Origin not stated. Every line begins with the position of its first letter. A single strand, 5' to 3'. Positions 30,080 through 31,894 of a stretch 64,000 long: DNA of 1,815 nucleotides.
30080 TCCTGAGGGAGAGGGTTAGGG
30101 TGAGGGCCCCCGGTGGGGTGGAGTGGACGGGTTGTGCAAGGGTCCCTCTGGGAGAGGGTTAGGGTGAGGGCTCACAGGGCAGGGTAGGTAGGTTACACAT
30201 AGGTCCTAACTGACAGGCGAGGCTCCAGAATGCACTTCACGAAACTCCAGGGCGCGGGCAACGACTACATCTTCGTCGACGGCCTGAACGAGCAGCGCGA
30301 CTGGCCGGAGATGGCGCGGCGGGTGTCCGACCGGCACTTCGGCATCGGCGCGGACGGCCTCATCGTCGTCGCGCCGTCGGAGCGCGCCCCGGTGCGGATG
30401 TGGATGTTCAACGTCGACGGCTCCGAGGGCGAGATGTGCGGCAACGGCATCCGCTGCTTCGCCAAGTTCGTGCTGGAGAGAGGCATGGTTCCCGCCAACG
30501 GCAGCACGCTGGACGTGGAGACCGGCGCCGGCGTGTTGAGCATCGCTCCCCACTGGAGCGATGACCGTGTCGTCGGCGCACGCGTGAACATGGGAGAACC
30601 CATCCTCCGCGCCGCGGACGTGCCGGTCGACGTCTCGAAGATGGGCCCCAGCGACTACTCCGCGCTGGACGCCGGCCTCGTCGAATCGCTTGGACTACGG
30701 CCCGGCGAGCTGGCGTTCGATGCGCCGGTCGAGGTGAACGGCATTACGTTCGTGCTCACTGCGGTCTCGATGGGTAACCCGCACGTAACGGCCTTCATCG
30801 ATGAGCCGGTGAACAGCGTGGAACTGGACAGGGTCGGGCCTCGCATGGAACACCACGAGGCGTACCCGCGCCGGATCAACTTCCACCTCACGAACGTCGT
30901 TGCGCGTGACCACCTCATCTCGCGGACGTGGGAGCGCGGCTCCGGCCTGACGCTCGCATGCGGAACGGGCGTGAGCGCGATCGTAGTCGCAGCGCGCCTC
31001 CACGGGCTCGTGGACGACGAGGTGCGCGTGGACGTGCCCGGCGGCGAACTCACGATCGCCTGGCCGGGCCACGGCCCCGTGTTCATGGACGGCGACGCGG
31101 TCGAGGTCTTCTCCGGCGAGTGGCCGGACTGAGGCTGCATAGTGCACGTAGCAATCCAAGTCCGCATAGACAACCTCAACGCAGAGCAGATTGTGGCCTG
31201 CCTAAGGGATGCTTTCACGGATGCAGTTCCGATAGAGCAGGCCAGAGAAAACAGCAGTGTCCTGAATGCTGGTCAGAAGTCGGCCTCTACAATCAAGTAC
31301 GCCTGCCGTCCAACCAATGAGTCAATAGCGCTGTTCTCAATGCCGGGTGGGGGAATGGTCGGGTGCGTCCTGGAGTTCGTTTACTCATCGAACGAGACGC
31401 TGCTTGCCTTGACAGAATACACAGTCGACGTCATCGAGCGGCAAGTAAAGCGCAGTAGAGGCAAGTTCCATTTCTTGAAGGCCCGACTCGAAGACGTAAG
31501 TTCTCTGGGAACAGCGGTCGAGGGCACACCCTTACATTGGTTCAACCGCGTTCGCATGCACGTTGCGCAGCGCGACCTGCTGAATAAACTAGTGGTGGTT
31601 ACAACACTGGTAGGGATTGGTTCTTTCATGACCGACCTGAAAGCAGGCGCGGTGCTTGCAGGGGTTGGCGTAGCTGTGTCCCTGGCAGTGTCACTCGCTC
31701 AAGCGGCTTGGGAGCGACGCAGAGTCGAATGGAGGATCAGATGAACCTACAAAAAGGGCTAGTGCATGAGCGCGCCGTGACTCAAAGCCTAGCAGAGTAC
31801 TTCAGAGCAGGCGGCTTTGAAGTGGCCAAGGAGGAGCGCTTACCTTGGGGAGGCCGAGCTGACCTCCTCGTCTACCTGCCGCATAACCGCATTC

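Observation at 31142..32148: Lower-GC two-gene cassette (membrane-anchored protein plus minimal PD-(D/E)xK nuclease) wedged between dapF and dapL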

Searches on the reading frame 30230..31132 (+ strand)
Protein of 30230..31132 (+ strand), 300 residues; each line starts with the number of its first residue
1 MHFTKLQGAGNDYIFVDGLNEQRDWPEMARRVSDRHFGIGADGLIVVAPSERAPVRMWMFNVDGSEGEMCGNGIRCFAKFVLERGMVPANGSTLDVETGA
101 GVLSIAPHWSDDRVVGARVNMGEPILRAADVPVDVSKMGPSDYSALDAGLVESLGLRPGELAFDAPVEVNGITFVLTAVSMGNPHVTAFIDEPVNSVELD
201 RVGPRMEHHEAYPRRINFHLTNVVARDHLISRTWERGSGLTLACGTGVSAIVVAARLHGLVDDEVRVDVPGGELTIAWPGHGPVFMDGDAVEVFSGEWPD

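Call 4: search_protein_families(library=pfam, proteins=[window:30230-31132:+], max_evalue=1)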
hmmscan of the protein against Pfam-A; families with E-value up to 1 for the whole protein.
window:30230-31132:+ (300 aa): 2 families
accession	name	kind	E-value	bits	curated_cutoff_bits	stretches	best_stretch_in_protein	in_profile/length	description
PF01678.24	DAP_epimerase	-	4.9e-54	182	34.7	2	3-124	1-118/121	Diaminopimelate epimerase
PF05544.16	Pro_racemase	-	3.5e-08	33.4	27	1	44-139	58-154/325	Proline racemase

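Call 6: search_protein_families(library=ncbifam, proteins=[window:30230-31132:+], max_evalue=1)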
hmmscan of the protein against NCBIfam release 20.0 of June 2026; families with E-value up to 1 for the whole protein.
window:30230-31132:+ (300 aa): 6 families
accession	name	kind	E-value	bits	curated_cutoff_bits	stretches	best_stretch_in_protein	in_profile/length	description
TIGR00652.1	DapF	equivalog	3.5e-76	256.2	114.65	1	1-297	1-267/270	diaminopimelate epimerase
NF038284.1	bifunc_DapF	exception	3e-25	89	350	2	176-289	138-253/254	bifunctional diaminopimelate epimerase/glutamate racemase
NF010578.0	PRK13971.1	equivalog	5.3e-05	22.5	376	1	53-140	74-161/333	4-hydroxyproline epimerase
NF033599.1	His_racem_CntK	equivalog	0.069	12.6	300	1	2-97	5-97/271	histidine racemase CntK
NF010576.0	PRK13969.1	equivalog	0.1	11.5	556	1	59-139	80-162/335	proline racemase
NF011529.0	PRK14968.1-3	equivalog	0.28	10.6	162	0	85-120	30-65/198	putative methyltransferase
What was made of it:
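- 30230..31132 (+): dapF (diaminopimelate epimerase), the left core-gene anchor of the slot. Pfam DAP_epimerase E 4.9e-54 and TIGR00652 E 3.5e-76 (calls 4, 6).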

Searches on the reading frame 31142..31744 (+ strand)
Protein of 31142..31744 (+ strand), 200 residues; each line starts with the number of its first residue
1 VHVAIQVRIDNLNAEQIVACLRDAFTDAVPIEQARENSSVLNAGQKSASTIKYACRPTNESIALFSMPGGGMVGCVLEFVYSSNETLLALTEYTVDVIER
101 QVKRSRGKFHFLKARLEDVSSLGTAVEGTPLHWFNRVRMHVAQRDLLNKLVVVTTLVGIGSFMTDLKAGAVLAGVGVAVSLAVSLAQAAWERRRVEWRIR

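Call 4: search_protein_families(library=pfam, proteins=[window:31142-31744:+], max_evalue=1)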
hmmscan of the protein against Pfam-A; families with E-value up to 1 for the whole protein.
window:31142-31744:+ (200 aa): 0 families

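Call 5: search_protein_families(library=padloc, proteins=[window:31142-31744:+], max_evalue=1)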
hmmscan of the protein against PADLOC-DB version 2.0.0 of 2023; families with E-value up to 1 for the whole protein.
window:31142-31744:+ (200 aa): 0 families

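Call 6: search_protein_families(library=ncbifam, proteins=[window:31142-31744:+], max_evalue=1)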
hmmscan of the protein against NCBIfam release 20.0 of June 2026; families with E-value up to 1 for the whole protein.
window:31142-31744:+ (200 aa): 0 families

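Call 7: search_protein_families(library=phrogs, proteins=[window:31142-31744:+], max_evalue=1)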
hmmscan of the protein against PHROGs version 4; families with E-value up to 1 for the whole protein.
window:31142-31744:+ (200 aa): 3 families
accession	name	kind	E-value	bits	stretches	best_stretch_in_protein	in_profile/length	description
phrog_26455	-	unknown function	0.2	12.6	0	73-110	21-62/71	-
phrog_15909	-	unknown function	0.28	12.8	1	4-31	87-114/117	-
phrog_31564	-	unknown function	0.38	12.1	0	93-133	64-104/106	-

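Call 9: find_homologous_proteins(query=window:31142-31744:+)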
Query window:31142-31744:+ (200 aa): 9 proteins with E <= 0.001 among 1640 candidates.
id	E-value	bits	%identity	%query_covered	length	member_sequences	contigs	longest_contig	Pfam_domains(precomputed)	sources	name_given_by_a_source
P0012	5.4e-123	425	99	100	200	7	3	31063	-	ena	-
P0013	7.6e-96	337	77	100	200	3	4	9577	-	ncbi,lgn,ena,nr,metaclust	ncbi:MAG: hypothetical protein OXE02_12945 [Chloroflexi bacterium]|nr:hypothetical protein [Chlorofl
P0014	4.0e-94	331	84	92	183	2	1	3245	-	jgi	-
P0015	6.3e-76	272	68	100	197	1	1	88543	-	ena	-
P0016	3.0e-74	267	98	65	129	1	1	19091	-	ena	-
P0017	1.1e-73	265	67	100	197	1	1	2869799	-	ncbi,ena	-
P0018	2.0e-70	254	65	100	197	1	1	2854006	-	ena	-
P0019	3.2e-44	169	64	65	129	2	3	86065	-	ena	-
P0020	6.9e-38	148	50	81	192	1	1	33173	-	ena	-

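Call 31: predict_structure(alignment_id=A2)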
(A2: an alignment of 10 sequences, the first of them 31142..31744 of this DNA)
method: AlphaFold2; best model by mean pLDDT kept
length: 200 residues; sequences in the alignment: 10
mean_pLDDT: 54.5   pTM: 0.42
mean pLDDT of the five models: 54.5, 44.8, 43.3, 42.2, 40.3
residues with pLDDT >= 90: 0; 70-90: 2; 50-70: 131; < 50: 67
segments of 3 or more residues with pLDDT < 50: 26-51, 53-57, 120-134, 136-138, 190-195, 197-200
pLDDT, mean of each block of 10 residues (from residue 1): 65 67 52 40 39 49 57 58 54 63 64 60 45 49 50 59 60 60 53 45
secondary structure, 60 per line:
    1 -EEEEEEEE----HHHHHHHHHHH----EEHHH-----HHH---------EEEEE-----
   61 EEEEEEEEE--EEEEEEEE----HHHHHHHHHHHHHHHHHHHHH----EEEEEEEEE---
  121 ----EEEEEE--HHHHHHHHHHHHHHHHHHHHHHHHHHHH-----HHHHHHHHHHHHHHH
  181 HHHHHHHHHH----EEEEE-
elements in order: E2-9 H14-24 E51-55 E61-69 E72-79 H84-104 E109-117 E125-130 H133-160 H166-190 E195-199
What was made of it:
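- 31583..31711 (+): ORF1 codons 148-190: two adjacent hydrophobic helices, predicted to form a membrane hairpin. The AF2 model puts helices at 133-160 and 166-190, but with low confidence (call 31).
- The ORF1 structure prediction failed (pLDDT 54, call 31).
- Tried and rejected: ORF1 structure: the AF2 model had pLDDT 54 (call 31), too poor for a fold search, so none was run.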

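Call 39: search_protein_representatives(alignment_id=A2)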
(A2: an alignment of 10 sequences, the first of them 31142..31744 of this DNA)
Query: 10 sequences, 200 profile positions. Proteins with E-value up to 0.001 (for the whole library): 5; up to 1e-10: 4; up to 1e-30: 3. The best 5 are listed.
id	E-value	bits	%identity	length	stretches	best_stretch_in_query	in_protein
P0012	1.5e-114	396.7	-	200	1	1-200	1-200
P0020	6.9e-76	270.5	-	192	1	18-200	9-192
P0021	1.6e-44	168.1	-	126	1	76-200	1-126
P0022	3.7e-12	62.4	-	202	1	17-199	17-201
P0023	9.3e-06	41.5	-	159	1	51-199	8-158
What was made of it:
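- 31142..31744 (+): ORF1, 200 aa. A novel protein with a soluble alpha/beta N-terminal region followed by a C-terminal two-helix hydrophobic hairpin. Only 9 clusters in 5.8 billion proteins, and 5 representatives in 1.84 billion with exhaustive HMMER (calls 9, 39).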

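Call 42: find_encoding_contigs(protein=P0022, flank=5000, max_places=4)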
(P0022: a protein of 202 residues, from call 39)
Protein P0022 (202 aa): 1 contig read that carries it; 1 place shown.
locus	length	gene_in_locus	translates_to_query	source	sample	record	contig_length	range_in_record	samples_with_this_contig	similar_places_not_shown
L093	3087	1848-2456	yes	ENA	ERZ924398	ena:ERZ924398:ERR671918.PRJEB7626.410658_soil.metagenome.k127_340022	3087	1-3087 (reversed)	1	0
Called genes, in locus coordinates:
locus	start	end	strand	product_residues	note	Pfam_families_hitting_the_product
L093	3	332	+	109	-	?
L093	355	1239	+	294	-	PF01678:DAP_epimerase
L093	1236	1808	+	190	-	PF05685:Uma2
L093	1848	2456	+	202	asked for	-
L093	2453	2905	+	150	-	-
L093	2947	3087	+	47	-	?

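Call 43: find_encoding_contigs(protein=P0023, flank=5000, max_places=4)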
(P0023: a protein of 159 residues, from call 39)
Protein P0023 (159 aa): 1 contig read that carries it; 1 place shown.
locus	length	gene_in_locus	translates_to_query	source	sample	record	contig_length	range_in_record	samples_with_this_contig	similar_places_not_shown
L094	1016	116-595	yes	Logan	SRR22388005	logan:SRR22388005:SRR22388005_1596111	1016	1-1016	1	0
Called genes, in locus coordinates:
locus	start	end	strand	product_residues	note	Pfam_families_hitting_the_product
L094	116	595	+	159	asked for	-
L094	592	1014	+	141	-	?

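Call 53: search_protein_families(library=padloc, proteins=[L093:2453-2905:+, L093:1848-2456:+], max_evalue=0.01)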
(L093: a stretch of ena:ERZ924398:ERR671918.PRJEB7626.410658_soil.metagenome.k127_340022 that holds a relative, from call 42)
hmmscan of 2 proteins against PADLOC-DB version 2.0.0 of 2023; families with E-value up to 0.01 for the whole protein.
L093:2453-2905:+ (150 aa): 0 families

L093:1848-2456:+ (202 aa): 0 families
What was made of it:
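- On Known anti-phage defence systems (PADLOC-DB v2.0.0): The distant L093 pair gives no hit (call 53).
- On Core-gene-flanked accessory or defence hotspot: None hits PADLOC (call 53), many ORFs are unknown, and no background rate was computed.
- Closest known: Membrane-sensor plus nucleic-acid-effector defence systems such as Kiwa and Zorya. Different: There is no homology (PADLOC negative, calls 5, 53).
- No PADLOC model matches either protein, either here or in the distant L093 pair (calls 5, 53).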

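Call 59: search_solved_structures(query=A4, max_evalue=10)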
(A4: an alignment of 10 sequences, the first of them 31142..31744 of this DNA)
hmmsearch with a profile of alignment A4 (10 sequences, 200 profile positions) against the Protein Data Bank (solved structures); distinct sequences matched with E-value up to 10: 1.
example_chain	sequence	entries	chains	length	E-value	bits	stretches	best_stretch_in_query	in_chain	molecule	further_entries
6jmr_E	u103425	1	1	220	0.72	12.6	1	23-75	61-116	Antibody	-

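Call 77: find_related_loci(query=A4, collection=viral_contigs, flank=4000)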
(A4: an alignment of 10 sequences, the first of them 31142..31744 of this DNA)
Query A4 (200 aa) in viral_contigs; peptide patterns used: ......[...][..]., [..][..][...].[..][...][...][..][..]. (x = any residue, [..] = any of these).
19 stretches matched a pattern, but none encodes a relative of the query by tblastn (E <= 1e-3).

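Call 78: find_related_loci(query=A8, collection=metagenome_contigs, flank=4000)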
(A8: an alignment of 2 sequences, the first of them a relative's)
Query A8 (150 aa) in metagenome_contigs; peptide patterns used: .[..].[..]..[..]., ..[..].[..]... (x = any residue, [..] = any of these).
164 stretches matched a pattern; 1 encode a relative of the query (tblastn E <= 1e-3); 1 distinct loci.
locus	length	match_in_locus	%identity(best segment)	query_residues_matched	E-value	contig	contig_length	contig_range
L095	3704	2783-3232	100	1-150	4e-102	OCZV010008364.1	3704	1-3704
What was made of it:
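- Tried and rejected: The JGI metagenome scan with the soil subfamily found only the same sequence again (L095, call 78).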

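Call 85: search_protein_families(library=pfam, alignment_id=A4, max_evalue=0.1)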
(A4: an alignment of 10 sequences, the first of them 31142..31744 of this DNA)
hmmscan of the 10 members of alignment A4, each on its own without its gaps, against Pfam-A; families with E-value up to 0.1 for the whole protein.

A. member 1, window:31142-31744:+ (200 aa): 0 families

B. families by the number of members that match (of 10 scanned): 5 families
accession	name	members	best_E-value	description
PF11833.13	CPP1-like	1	0.0056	Protein CHAPERONE-LIKE PROTEIN OF POR1-like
PF04892.17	VanZ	1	0.0069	VanZ like family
PF01490.24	Aa_trans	1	0.031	Transmembrane amino acid transporter protein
PF11992.13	TgpA_N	1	0.084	TgpA N-terminal domain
PF21029.3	RMC1_N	1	0.095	Regulator of MON1-CCZ1 complex, N-terminal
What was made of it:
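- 31142..31744 (+): No hit in Pfam, NCBIfam, PADLOC or PHROGs (calls 4-7, 85).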
